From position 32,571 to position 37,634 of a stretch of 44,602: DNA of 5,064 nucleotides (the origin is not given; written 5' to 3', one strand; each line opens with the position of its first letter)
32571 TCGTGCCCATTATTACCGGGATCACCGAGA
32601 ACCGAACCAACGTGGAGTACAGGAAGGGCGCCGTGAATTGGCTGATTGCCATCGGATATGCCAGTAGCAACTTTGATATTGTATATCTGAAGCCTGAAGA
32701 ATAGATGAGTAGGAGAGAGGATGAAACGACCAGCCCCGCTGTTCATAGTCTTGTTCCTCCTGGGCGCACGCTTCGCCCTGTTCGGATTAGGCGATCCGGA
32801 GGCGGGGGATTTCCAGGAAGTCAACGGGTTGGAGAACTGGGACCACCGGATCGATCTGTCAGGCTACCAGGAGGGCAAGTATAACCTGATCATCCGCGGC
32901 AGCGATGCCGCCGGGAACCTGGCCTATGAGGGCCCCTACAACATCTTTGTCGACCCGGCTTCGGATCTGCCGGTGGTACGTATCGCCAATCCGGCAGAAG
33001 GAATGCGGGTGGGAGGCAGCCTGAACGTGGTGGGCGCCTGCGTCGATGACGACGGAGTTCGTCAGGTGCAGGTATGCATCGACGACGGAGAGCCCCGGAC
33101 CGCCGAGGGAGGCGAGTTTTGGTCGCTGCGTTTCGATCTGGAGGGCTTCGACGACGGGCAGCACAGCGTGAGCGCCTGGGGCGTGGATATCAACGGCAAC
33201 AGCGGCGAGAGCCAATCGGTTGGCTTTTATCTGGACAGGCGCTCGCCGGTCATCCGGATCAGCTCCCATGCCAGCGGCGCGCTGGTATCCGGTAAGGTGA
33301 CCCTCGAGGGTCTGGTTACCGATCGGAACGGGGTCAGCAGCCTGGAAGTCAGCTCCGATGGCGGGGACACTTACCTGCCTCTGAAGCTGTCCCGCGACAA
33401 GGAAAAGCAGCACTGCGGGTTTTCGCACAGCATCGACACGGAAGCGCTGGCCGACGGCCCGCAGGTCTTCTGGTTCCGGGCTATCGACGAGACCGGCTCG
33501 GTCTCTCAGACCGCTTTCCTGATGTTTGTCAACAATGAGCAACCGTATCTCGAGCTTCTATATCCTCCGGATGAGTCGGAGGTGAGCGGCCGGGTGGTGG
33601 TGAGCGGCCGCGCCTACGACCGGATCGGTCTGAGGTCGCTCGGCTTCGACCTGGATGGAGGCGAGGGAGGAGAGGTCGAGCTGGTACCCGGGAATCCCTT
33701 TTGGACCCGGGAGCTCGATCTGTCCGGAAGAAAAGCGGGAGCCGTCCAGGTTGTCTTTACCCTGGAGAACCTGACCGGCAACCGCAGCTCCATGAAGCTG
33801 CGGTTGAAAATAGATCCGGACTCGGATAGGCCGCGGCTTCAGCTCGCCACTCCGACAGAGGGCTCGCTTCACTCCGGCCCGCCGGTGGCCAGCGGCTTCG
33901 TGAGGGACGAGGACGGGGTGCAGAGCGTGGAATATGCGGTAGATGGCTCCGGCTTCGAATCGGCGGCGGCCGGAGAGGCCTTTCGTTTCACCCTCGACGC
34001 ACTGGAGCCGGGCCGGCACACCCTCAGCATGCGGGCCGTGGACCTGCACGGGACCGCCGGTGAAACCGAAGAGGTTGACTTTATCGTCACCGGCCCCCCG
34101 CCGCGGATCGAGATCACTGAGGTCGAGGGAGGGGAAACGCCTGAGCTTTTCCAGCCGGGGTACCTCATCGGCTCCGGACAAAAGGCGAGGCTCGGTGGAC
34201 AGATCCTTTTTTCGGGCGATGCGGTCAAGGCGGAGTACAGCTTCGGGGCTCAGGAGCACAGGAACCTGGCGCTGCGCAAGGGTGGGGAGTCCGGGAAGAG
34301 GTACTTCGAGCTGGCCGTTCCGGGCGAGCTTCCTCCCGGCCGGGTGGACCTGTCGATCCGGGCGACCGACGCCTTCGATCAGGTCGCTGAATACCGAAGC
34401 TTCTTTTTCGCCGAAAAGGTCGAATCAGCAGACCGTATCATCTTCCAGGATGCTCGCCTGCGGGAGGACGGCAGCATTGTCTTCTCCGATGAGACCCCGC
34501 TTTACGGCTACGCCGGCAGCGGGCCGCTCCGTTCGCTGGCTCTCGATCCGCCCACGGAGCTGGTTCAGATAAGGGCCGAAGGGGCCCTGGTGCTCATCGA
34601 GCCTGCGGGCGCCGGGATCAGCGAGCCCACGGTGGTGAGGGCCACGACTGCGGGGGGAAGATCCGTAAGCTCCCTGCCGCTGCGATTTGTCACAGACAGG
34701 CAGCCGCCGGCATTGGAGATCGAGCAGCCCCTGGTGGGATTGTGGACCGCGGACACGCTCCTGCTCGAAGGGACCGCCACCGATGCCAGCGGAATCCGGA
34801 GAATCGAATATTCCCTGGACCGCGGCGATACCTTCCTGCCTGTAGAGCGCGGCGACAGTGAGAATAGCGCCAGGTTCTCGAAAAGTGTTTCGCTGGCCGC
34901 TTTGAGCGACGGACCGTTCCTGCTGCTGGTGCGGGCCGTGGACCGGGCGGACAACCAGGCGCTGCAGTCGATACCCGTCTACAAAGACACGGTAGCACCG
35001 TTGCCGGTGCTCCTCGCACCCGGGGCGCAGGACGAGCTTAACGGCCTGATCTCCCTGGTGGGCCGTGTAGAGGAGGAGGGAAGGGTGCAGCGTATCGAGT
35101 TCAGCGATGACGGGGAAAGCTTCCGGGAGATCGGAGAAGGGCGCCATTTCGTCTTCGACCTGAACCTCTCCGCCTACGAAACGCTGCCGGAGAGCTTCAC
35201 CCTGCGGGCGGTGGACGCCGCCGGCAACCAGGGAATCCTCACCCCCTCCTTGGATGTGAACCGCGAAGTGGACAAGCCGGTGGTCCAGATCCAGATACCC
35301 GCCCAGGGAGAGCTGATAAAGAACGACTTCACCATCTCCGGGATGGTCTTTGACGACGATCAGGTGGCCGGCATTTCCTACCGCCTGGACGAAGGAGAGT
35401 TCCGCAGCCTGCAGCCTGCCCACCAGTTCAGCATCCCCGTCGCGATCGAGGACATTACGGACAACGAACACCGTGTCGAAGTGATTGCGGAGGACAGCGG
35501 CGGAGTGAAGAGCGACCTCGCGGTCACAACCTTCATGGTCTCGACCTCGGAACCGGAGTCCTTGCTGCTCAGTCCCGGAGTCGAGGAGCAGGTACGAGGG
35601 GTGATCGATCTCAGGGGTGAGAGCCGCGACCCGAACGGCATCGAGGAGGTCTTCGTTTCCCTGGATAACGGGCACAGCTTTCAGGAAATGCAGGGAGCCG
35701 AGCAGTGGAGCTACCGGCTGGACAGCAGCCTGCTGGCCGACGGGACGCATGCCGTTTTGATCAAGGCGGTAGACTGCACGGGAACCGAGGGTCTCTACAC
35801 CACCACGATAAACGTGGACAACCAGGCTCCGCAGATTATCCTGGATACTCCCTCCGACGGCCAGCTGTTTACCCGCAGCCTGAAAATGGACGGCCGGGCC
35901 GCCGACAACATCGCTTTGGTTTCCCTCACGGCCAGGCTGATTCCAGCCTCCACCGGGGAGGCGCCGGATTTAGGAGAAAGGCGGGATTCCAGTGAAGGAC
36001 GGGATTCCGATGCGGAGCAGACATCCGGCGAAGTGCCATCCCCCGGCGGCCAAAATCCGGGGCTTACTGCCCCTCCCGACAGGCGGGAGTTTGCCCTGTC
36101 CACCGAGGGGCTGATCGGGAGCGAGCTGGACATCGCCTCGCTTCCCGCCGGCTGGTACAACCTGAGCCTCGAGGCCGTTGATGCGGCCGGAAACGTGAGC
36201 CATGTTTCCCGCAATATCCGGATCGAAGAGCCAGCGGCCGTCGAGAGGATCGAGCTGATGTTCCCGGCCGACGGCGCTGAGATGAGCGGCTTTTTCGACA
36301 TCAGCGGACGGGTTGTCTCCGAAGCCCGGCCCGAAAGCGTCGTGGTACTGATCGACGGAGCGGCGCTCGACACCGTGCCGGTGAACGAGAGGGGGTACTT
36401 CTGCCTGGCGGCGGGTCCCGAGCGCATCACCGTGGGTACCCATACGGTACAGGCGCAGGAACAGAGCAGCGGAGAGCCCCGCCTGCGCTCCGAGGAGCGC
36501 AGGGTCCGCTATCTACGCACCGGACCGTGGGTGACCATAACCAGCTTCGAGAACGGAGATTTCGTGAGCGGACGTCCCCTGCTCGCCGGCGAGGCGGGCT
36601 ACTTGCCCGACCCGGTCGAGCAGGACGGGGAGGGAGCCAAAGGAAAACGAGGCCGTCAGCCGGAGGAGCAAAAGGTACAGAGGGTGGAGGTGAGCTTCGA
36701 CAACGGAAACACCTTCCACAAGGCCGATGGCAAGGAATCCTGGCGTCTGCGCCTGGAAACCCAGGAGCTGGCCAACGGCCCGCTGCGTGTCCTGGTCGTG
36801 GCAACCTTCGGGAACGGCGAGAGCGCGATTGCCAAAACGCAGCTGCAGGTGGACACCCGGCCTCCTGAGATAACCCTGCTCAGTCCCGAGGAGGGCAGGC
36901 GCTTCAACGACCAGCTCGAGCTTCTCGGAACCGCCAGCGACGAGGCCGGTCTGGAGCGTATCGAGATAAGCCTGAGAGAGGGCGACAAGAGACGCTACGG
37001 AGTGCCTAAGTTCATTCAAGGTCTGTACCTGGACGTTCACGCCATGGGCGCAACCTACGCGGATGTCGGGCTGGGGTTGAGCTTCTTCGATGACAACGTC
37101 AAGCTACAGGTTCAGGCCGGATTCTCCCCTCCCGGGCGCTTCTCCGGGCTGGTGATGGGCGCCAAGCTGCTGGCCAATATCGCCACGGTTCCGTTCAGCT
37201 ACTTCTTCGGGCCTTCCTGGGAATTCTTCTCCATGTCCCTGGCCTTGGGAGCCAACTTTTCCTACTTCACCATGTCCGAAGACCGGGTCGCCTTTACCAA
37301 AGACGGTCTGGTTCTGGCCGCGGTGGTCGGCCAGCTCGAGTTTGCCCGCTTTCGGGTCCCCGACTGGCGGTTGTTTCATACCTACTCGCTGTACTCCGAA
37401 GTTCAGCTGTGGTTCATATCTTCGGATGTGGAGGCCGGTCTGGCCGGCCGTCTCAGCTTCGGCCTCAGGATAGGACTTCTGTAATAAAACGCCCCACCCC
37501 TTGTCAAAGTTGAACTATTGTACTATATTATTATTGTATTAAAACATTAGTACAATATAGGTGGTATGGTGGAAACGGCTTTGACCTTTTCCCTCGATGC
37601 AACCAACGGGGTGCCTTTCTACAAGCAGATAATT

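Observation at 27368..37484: Tandem pair of giant (1778 and 1587 aa) acidic Ig-repeat surface proteins, co-transcribed, with distinct C-terminal modules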

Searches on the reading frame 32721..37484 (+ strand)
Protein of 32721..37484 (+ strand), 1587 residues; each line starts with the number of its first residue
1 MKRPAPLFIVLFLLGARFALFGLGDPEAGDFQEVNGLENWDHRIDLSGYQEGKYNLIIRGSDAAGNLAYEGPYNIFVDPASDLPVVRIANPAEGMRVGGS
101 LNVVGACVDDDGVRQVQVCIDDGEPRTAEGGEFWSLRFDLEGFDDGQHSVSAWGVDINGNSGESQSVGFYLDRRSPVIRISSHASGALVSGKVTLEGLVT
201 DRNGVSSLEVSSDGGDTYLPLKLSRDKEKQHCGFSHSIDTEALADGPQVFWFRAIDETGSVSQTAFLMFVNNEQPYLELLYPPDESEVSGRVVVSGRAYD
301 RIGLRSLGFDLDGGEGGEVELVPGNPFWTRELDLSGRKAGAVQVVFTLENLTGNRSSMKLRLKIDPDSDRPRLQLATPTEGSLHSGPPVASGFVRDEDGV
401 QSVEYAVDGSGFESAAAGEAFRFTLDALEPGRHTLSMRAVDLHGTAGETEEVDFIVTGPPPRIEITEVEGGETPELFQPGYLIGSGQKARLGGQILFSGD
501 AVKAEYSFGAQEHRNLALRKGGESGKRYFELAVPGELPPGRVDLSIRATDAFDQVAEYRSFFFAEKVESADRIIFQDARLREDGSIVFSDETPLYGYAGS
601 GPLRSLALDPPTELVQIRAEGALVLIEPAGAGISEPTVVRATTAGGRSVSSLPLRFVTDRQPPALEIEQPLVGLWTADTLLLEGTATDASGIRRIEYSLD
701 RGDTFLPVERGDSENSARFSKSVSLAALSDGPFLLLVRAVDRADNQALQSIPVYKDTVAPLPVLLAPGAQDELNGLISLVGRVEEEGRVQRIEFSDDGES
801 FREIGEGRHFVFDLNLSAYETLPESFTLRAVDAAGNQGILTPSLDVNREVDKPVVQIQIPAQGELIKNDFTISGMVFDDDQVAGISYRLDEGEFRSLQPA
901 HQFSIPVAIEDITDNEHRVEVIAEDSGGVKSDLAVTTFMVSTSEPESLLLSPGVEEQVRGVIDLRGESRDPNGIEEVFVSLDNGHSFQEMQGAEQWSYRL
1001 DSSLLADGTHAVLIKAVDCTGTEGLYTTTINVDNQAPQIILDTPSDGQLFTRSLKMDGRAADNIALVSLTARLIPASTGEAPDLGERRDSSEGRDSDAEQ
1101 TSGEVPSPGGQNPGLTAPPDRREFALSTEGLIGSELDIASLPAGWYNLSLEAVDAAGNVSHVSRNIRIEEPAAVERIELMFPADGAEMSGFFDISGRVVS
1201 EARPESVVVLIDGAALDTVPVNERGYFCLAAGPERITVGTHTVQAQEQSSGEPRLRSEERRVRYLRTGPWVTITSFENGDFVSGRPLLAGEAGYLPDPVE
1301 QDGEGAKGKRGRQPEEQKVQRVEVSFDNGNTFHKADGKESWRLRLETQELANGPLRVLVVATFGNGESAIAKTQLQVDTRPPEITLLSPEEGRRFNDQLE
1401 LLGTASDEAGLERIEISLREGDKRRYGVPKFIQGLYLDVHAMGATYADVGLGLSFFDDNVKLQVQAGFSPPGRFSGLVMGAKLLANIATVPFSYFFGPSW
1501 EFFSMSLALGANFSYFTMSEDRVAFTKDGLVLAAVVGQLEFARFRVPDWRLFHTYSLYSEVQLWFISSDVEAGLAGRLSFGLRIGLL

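Call 7: search_protein_families(library=pfam, proteins=[window:32721-37481:+], max_evalue=0.1)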
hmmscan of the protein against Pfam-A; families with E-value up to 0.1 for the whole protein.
window:32721-37481:+ (1587 aa): 8 families
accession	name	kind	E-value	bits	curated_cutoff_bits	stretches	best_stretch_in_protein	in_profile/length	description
PF17957.7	Big_7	-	5.7e-59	197.1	24.1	6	84-152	1-70/70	Bacterial Ig domain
PF19077.6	Big_13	-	2.6e-24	86.1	27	1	971-1033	37-101/102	Bacterial Ig-like domain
PF13750.12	Big_3_3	-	2.4e-14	53.8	27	1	134-209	3-82/157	Bacterial Ig-like domain (group 3)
PF24421.1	Ig_J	-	1.9e-06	28.4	29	0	422-459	67-104/104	Tip attachment protein J, Ig-like domain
PF15418.12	DUF4625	-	9e-06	26.4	27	0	1140-1168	102-130/131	Domain of unknown function (DUF4625)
PF03404.22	Mo-co_dimer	-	1.2e-05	25.8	22.7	0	1317-1337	43-63/138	Mo-co oxidoreductase dimerisation domain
PF10648.15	Gmad2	-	0.00022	21.9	25.7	0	855-875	2-22/86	Immunoglobulin-like domain of bacterial spore germination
PF12245.14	Big_3_2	-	0.016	15.9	23.3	0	1143-1168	91-120/122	Bacterial Ig-like domain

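Call 8: search_protein_families(library=ncbifam, proteins=[window:32721-37481:+], max_evalue=0.1)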
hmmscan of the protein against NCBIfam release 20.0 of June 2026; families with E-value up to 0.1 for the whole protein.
window:32721-37481:+ (1587 aa): 9 families
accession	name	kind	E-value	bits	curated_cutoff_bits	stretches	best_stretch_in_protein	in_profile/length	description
NF047446.1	barrel_OmpL47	domain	3e-21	75.6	40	1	399-456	17-68/68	OmpL47-type beta-barrel domain-containing protein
NF033510.3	Ca_tandemer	repeat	1.3e-11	44.7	50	0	975-1022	44-94/96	Ca2+-stabilized repeat-containing adhesin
NF047441.1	Lepto_OmpL47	equivalog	2.2e-10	40.7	250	0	429-469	295-335/336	multi-beta-barrel domain surface protein OmpL47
NF052245.1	SorA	equivalog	4.5e-08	32.2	600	0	180-262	290-373/396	SorA family sulfite dehydrogenase catalytic subunit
TIGR04555.1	sulfite_DH_soxC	equivalog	7.2e-07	28.5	420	1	161-264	274-375/408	sulfite dehydrogenase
NF033707.1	T9SS_sortase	equivalog_domain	6.1e-05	20.8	420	1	421-468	954-999/1095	type IX secretion system sortase PorU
NF052247.1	SorT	equivalog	0.0054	15.6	570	0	1317-1369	304-362/387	SorT family sulfite dehydrogenase catalytic subunit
NF049904.1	lambda_TipJ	exception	0.016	12.7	1950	0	420-466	674-722/1163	phage attachment tail tip protein J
NF032891.0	tail_200_repeat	domain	0.058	12.8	350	0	33-66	147-181/195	tandem large repeat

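Call 15: find_encoding_contigs(protein=window:32721-37484:+, flank=10000, max_places=6)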
Protein window:32721-37484:+ (1587 aa): no gene with exactly this product is on record in the collection.

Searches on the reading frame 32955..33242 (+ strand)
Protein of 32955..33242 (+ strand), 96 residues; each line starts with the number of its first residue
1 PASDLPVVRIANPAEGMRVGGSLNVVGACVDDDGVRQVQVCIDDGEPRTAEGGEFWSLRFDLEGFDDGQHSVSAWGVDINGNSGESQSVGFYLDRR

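Call 60: search_solved_structures(query=A3, max_evalue=0.01)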
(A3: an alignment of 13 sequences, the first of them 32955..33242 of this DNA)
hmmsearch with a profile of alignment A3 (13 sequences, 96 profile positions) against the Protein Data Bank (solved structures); distinct sequences matched with E-value up to 0.01: 25.
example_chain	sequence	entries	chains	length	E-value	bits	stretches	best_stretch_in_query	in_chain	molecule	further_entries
9x9r_A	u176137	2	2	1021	4.9e-07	33.1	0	2-94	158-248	Chitodextrinase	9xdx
5wa0_A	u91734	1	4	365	6e-07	32.8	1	5-91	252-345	Putative sulfite oxidase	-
5k3x_A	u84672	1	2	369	6e-07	32.8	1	5-91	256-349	Putative sulfite oxidase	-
4pw3_A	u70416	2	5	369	6.1e-07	32.7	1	5-91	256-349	Putative sulfite oxidase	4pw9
2yn3_A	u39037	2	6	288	3.3e-05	27.2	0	46-95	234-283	PUTATIVE INNER MEMBRANE PROTEIN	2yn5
5znn_A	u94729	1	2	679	0.00023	24.5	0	21-58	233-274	Sortilin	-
5nmr_A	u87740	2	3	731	0.00031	24.1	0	21-58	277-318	Sortilin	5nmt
5nni_A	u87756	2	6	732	0.00032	24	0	21-58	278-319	Sortilin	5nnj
6nz0_Z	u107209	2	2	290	0.00032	24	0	20-94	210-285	Dyslexia-associated protein KIAA0319-like protein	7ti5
2c9x_A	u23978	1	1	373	0.00037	23.8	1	17-85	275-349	SULFITE:CYTOCHROME C OXIDOREDUCTASE SUBUNIT A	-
2blf_A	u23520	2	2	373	0.00037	23.8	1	17-85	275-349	Sulfite:cytochrome c oxidoreductase subunit A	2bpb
2ca4_A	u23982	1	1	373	0.00037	23.8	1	17-85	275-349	SULFITE:CYTOCHROME C OXIDOREDUCTASE SUBUNIT A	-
2ca3_A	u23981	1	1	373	0.00037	23.8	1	17-85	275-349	SULFITE:CYTOCHROME C OXIDOREDUCTASE SUBUNIT A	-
6x48_A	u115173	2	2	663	0.00049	23.4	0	21-58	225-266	Sortilin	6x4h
3f6k_A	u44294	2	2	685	0.00052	23.4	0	21-58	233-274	Sortilin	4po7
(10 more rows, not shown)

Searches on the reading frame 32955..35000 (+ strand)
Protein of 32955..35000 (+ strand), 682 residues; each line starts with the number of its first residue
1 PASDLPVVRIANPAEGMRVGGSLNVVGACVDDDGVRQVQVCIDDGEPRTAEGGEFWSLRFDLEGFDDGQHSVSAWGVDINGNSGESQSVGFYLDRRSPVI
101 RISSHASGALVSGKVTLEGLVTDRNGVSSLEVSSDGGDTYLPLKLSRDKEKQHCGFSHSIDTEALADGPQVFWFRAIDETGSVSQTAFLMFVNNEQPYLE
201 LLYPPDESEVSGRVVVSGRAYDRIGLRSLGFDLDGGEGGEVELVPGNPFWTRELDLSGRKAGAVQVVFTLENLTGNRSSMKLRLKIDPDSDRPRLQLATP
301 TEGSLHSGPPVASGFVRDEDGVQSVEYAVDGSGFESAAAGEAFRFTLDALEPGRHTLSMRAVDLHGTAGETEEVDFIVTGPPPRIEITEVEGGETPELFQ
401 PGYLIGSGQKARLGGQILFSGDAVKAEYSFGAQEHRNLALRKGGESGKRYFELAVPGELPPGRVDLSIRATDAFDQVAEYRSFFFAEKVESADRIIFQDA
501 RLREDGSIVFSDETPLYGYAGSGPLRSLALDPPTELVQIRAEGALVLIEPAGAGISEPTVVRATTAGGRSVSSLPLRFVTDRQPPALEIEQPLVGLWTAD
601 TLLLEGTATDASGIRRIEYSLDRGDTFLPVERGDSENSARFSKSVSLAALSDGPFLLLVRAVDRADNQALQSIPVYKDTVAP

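Call 57: search_solved_structures(query=window:32955-35000:+, max_evalue=0.01)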
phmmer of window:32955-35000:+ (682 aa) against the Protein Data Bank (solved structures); distinct sequences matched with E-value up to 0.01: 0.
